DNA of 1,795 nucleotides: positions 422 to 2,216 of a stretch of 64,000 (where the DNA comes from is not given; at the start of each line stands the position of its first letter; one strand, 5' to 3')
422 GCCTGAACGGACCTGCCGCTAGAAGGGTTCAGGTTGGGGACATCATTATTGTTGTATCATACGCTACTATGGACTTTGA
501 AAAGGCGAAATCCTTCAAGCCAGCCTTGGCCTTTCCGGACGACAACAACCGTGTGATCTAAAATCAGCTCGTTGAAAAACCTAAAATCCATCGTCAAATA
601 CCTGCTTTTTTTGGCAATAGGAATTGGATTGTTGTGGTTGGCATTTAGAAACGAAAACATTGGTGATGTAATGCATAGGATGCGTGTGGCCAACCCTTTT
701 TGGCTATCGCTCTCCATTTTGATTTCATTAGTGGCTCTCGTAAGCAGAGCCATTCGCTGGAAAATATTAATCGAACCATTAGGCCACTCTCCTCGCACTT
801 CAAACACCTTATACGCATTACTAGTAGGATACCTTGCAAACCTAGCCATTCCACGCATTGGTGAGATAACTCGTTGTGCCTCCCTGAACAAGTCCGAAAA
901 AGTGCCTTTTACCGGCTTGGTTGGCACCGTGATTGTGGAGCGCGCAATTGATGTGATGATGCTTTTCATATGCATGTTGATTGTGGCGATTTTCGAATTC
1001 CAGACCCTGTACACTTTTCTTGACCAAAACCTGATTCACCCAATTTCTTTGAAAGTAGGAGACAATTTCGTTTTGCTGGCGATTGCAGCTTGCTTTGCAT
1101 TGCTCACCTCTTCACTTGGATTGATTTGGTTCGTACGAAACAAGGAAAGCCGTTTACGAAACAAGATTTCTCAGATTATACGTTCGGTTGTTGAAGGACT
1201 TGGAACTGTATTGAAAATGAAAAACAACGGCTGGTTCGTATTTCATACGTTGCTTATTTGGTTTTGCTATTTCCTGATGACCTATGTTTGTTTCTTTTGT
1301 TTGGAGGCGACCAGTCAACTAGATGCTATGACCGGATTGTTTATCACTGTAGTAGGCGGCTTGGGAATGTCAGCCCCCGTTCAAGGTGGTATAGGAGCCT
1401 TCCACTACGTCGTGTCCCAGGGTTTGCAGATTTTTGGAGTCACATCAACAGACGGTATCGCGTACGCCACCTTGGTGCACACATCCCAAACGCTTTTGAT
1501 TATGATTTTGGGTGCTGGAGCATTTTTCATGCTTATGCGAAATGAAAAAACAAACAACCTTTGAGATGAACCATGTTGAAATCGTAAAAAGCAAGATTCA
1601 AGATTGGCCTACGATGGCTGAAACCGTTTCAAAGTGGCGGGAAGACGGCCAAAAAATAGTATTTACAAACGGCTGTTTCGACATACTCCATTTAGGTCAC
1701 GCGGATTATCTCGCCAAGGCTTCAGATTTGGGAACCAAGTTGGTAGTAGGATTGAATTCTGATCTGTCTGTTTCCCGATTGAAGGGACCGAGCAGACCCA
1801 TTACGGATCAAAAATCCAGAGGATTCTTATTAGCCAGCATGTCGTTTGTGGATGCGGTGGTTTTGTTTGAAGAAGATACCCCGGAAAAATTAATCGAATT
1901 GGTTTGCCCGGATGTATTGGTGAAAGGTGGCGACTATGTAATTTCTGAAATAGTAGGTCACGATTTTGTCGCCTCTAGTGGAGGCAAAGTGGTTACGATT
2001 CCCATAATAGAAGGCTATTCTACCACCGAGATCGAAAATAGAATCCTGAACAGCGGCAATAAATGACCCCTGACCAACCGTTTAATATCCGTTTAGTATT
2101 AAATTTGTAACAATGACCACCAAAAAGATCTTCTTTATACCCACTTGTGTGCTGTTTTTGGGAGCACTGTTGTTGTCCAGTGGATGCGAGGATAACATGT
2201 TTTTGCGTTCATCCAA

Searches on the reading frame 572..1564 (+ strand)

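Call 15: search_protein_families(library=pfam, proteins=[window:572-1564:+], max_evalue=0.0001)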
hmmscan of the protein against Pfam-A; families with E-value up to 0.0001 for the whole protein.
window:572-1564:+ (330 aa): 1 family
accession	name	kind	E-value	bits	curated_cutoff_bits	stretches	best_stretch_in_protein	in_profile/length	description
PF03706.18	LPG_synthase_TM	-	4.1e-40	138.6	33.4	1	12-314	3-302/302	Lysylphosphatidylglycerol synthase TM region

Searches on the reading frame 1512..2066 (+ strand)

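Call 15: search_protein_families(library=pfam, proteins=[window:1512-2066:+], max_evalue=0.0001)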
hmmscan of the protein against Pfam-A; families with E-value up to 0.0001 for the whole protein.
window:1512-2066:+ (184 aa): 1 family
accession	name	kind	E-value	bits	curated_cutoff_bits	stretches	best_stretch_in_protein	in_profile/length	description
PF01467.32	CTP_transf_like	-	7.2e-15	55.8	21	1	51-174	1-130/133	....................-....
